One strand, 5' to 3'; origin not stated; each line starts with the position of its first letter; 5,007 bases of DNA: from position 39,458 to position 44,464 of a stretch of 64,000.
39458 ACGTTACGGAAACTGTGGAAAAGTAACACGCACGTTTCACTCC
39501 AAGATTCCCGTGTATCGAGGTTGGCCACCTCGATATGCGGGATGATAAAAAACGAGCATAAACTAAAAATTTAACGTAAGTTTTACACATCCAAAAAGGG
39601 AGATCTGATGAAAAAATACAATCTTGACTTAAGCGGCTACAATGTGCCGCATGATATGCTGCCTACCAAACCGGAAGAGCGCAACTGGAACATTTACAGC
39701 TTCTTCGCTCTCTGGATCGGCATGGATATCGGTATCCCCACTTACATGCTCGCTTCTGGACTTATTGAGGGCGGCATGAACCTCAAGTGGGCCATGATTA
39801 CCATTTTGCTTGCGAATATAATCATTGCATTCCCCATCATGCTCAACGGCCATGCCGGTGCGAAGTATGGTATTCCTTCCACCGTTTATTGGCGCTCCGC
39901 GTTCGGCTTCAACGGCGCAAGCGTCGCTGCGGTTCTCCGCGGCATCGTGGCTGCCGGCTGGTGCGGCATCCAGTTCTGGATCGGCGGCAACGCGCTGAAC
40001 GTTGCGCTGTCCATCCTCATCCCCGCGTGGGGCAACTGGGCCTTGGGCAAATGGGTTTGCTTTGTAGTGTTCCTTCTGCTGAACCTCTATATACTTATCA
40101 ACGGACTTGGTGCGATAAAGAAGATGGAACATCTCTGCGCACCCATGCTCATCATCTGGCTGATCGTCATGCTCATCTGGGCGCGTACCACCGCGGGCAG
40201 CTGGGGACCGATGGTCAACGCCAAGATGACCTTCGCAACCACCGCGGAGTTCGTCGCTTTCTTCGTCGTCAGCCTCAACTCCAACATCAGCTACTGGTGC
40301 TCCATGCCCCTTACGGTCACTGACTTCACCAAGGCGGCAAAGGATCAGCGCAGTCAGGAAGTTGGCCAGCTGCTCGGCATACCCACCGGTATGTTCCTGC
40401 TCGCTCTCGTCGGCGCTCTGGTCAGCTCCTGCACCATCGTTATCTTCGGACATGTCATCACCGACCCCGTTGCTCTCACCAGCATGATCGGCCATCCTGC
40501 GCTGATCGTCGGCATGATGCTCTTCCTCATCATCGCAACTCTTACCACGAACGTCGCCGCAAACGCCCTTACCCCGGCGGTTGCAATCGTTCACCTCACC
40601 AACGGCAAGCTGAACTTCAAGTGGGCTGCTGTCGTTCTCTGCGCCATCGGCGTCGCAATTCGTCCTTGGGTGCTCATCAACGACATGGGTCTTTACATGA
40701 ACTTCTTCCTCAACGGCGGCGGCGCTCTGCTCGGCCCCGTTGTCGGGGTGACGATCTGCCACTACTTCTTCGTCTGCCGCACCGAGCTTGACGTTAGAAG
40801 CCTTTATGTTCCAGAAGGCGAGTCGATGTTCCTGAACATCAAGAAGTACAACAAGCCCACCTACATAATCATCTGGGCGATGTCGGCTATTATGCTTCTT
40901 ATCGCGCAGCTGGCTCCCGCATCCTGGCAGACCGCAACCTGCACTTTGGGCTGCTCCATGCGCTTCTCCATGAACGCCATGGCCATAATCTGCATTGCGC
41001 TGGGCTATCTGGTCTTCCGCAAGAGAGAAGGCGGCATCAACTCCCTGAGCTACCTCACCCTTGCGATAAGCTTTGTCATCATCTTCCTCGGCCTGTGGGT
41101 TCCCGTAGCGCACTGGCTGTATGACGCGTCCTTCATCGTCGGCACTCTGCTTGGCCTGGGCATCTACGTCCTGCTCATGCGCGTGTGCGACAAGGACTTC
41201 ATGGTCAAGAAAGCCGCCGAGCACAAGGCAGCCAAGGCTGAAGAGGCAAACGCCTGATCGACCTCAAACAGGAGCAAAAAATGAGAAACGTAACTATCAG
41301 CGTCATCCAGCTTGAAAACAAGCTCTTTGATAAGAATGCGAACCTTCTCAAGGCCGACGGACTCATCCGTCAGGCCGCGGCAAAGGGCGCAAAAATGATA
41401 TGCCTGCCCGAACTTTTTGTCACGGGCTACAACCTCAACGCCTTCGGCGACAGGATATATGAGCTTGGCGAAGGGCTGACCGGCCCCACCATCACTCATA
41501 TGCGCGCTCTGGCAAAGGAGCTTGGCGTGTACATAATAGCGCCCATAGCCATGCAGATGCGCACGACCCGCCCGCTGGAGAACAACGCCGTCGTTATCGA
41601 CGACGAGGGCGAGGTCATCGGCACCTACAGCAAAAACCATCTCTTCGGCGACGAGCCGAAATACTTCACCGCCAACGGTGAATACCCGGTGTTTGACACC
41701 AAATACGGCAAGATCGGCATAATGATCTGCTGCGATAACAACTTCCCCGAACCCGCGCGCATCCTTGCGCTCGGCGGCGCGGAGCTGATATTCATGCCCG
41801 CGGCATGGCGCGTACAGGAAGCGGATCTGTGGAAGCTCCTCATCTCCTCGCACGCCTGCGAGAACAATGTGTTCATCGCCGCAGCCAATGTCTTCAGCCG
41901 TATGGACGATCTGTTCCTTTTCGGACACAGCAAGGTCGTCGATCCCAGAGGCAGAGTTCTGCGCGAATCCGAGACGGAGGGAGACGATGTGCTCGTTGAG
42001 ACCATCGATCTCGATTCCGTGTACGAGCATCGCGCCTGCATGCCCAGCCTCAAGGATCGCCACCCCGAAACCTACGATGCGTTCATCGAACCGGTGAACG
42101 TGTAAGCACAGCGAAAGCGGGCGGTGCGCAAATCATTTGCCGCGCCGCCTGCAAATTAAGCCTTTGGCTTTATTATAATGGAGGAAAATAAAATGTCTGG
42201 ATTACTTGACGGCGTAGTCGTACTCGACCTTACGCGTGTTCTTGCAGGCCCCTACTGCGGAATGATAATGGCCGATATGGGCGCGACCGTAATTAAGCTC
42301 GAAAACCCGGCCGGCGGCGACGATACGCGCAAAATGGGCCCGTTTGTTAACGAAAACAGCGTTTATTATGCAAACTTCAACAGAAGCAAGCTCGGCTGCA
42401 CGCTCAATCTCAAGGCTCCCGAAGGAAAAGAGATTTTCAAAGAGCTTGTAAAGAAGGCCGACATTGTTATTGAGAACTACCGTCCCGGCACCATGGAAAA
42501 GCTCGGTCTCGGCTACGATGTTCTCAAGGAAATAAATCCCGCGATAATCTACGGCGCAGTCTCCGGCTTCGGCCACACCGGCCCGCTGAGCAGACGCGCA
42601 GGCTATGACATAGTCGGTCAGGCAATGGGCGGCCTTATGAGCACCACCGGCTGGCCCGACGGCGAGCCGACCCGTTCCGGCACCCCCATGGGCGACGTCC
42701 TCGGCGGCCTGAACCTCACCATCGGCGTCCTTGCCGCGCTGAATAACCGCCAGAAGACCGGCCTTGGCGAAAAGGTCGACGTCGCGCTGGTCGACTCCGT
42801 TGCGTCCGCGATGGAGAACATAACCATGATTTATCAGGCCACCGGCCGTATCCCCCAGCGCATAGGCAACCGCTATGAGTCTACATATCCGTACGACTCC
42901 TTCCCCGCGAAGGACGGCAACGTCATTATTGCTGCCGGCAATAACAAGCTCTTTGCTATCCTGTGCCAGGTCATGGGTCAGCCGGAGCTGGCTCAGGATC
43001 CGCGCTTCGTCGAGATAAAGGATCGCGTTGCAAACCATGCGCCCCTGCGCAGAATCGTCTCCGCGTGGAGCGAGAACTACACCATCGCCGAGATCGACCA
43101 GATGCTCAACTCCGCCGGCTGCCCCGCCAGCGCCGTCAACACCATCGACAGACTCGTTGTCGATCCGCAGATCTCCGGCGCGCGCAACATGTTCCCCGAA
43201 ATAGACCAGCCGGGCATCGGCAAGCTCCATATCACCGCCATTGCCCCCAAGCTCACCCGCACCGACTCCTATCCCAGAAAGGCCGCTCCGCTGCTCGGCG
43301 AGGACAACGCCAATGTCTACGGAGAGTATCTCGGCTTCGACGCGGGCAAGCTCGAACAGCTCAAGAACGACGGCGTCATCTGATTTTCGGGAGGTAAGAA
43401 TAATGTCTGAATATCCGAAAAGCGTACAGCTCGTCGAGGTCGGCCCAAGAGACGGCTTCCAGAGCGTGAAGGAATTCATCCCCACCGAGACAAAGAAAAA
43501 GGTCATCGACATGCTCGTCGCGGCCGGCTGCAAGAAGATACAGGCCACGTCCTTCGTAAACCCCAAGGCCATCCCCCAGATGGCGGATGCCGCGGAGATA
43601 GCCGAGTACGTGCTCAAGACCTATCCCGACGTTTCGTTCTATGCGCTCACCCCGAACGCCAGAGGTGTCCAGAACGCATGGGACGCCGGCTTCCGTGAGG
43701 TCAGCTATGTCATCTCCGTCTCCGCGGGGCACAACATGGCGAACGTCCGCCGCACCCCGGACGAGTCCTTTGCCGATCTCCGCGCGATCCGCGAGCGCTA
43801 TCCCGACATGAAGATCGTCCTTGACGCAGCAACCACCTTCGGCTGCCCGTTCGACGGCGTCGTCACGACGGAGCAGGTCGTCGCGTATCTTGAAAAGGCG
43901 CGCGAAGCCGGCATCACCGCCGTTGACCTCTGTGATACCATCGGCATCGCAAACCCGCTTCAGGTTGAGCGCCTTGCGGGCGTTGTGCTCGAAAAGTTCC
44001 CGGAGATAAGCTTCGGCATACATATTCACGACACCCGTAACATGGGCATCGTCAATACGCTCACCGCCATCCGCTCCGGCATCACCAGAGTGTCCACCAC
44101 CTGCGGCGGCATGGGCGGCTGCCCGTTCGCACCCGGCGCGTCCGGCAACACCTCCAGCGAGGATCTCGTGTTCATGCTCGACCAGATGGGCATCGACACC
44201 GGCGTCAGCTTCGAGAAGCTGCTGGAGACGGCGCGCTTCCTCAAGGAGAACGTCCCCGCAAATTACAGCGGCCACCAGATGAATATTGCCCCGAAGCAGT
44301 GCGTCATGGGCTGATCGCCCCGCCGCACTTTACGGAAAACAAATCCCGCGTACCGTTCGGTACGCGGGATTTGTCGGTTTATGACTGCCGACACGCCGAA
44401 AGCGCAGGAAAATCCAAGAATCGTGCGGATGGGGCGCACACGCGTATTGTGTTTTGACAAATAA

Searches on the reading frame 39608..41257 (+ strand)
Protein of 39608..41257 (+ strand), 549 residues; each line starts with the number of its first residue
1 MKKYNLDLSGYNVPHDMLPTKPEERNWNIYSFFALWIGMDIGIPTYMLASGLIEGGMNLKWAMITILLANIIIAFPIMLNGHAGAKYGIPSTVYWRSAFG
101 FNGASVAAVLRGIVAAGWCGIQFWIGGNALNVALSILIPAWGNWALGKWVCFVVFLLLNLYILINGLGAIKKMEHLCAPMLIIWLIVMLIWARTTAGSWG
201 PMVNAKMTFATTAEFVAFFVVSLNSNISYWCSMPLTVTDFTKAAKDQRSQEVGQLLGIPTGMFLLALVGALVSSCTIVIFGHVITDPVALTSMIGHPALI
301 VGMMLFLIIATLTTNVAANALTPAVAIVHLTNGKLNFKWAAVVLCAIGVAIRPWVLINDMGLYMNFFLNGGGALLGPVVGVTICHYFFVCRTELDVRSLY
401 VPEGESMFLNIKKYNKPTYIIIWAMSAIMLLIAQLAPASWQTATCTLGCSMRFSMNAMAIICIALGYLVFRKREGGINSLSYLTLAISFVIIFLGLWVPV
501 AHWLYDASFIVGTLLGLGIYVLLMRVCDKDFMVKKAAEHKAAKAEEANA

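Call 4: search_protein_families(library=pfam, proteins=[window:39608-41257:+])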
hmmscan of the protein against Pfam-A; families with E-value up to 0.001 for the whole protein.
window:39608-41257:+ (549 aa): 1 family
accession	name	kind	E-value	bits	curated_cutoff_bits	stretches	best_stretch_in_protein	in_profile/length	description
PF02133.21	Transp_cyt_pur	-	8.9e-67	226.2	23.5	1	21-440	3-423/440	Permease for cytosine/purines, uracil, thiamine, allantoin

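Call 6: search_protein_families(library=ncbifam, proteins=[window:39608-41257:+], max_evalue=0.00001)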
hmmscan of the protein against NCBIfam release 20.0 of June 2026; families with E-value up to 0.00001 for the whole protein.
window:39608-41257:+ (549 aa): 4 families
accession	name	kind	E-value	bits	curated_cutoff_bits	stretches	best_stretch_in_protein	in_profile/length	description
NF008476.1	PRK11375.1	equivalog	6.2e-74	249.4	620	1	9-438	6-442/467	allantoin permease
TIGR00800.1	ncs1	subfamily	2.7e-71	240.6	353.1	1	16-414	3-414/447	NCS1 family nucleobase:cation symporter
NF047713.1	AllantTportGProt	equivalog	2.6e-58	198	800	1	10-435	12-442/471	allantoin transporter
NF008241.0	PRK11017.1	equivalog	1.3e-06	27.5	326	1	45-391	35-348/416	cytosine permease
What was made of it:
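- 39608..41257 (+): NCS1 nucleobase/hydantoin/allantoin-type permease. The best NCBIfam match is allantoin permease, at 249 bits and below its cut-off (calls 4, 6).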

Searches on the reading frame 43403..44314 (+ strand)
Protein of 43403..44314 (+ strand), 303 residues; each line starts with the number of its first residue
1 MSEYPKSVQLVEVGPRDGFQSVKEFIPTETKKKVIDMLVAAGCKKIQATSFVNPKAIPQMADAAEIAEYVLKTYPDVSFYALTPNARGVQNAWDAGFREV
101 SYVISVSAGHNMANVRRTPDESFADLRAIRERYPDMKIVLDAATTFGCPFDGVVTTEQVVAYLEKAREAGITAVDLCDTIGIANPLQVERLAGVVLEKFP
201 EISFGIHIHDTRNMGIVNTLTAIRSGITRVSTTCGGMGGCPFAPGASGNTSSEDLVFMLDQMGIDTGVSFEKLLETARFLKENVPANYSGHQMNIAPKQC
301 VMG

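Call 4: search_protein_families(library=pfam, proteins=[window:43403-44314:+])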
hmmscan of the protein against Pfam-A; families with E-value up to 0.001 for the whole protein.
window:43403-44314:+ (303 aa): 1 family
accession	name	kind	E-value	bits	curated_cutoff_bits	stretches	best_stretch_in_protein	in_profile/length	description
PF00682.25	HMGL-like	-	7.6e-43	147.2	29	1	8-279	2-259/260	HMGL-like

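Call 6: search_protein_families(library=ncbifam, proteins=[window:43403-44314:+], max_evalue=0.00001)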
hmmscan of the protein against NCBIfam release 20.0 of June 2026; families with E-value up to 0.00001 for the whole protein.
window:43403-44314:+ (303 aa): 22 families
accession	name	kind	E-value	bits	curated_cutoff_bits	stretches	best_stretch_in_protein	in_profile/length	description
NF004283.0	PRK05692.1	subfamily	4.9e-83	278.7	246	1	3-293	2-293/300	hydroxymethylglutaryl-CoA lyase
TIGR02660.1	nifV_homocitr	equivalog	1.3e-19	70.7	462.9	1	13-282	7-261/365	homocitrate synthase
NF006049.0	PRK08195.1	subfamily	6e-17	61.7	229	1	155-282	146-268/344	4-hyroxy-2-oxovalerate/4-hydroxy-2-oxopentanoic acid aldolase,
TIGR02090.1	LEU1_arch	subfamily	7.3e-17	61.5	484.75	1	14-282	7-260/363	isopropylmalate/citramalate/homocitrate synthases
NF002085.0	PRK00915.1-2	subfamily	1e-16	60.8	517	1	87-282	88-273/504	2-isopropylmalate synthase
TIGR03217.1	4OH_2_O_val_ald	equivalog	3.3e-16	59.4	286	1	155-278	141-259/334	4-hydroxy-2-oxovalerate aldolase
TIGR00973.1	leuA_bact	equivalog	5.6e-13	48.2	598.7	1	16-281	10-271/494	2-isopropylmalate synthase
TIGR02146.1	LysS_fung_arch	equivalog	1.5e-12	47.4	413.55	1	89-238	75-220/344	homocitrate synthase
NF002084.0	PRK00915.1-1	equivalog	2.9e-12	45.9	748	1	145-280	137-273/523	2-isopropylmalate synthase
NF042433.1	CitmalDyn_Leptosp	equivalog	3.4e-12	45.7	950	1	87-280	88-275/514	(R)-citramalate synthase CimA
NF002087.0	PRK00915.1-4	equivalog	4.8e-12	45.2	729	1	103-280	101-275/516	2-isopropylmalate synthase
NF002086.0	PRK00915.1-3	equivalog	9.6e-12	44.1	532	1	156-283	150-278/516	2-isopropylmalate synthase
TIGR00977.1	citramal_synth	equivalog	1.1e-11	43.7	450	1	150-284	146-278/526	citramalate synthase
NF041069.1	IPMS_Sufob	equivalog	7e-11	42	600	1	16-282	9-262/371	isopropylmalate synthase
NF002088.0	PRK00915.1-5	equivalog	2.6e-10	39.4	697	1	159-239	150-233/514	2-isopropylmalate synthase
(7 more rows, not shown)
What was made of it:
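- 43403..44314 (+): HMG-CoA-lyase-family lyase. Inferred reaction: citramalyl-CoA-type ester to acetyl-CoA + pyruvate. PRK05692 scores 278.7 bits against a cut-off of 246 (call 6).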

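Call 50: search_solved_structures(query=window:43403-44314:+, max_evalue=1e-10)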
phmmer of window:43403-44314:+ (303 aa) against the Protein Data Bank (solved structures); distinct sequences matched with E-value up to 1e-10: 6.
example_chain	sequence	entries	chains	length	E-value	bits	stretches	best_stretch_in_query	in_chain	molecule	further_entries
1ydo_A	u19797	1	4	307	4.2e-67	229.9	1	4-284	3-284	HMG-CoA Lyase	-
6nds_A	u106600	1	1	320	2.4e-61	211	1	9-280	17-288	3-hydroxy-3-methylglutaryl-CoA lyase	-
2cw6_A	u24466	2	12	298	4.3e-60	206.9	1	4-282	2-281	Hydroxymethylglutaryl-CoA lyase, mitochondrial | Hydroxymethylglutaryl-CoA lyase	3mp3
3mp4_A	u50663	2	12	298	3e-59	204.1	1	4-282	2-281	Hydroxymethylglutaryl-CoA lyase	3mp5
2ftp_A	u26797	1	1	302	2.5e-48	168.3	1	4-277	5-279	hydroxymethylglutaryl-CoA lyase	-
1ydn_A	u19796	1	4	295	9.6e-46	159.8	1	7-279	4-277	HYDROXYMETHYLGLUTARYL-COA LYASE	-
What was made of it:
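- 43403..44314 (+): The nearest solved structure is B. subtilis HMG-CoA lyase 1ydo, at 230 bits (call 50).
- On HMG-CoA lyase family (including (R)-citramalyl-CoA lyase): The match to 1ydo is 230 bits (call 50).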

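Call 65: find_encoding_contigs(protein=window:43403-44314:+, flank=7000, max_places=2)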
Protein window:43403-44314:+ (303 aa): 24 contigs read that carry it; 2 places shown.
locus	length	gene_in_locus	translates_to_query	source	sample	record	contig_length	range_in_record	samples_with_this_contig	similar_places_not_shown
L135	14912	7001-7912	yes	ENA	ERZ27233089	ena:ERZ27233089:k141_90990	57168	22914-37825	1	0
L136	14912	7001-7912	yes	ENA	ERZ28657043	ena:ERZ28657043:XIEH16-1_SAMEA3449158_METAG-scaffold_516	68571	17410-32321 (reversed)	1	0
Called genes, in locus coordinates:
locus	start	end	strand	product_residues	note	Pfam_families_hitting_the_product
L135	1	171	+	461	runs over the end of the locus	PF01979:Amidohydro_1, PF12890:DHOase (weak), PF07969:Amidohydro_3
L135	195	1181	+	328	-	PF02729:OTCace_N, PF00185:OTCace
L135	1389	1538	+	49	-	-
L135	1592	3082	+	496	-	PF00474:SSF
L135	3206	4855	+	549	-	PF02133:Transp_cyt_pur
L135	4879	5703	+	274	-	PF00795:CN_hydrolase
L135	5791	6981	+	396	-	PF02515:CoA_transf_3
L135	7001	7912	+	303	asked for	PF00682:HMGL-like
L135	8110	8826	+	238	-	PF00005:ABC_tran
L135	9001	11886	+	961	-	PF05193:Peptidase_M16_C, PF08367:M16C_assoc, PF22516:PreP_C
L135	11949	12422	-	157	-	PF00149:Metallophos (weak), PF12850:Metallophos_2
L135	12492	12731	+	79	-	-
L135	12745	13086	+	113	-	-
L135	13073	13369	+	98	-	-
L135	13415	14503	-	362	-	PF00953:Glycos_transf_4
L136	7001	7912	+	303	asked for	PF00682:HMGL-like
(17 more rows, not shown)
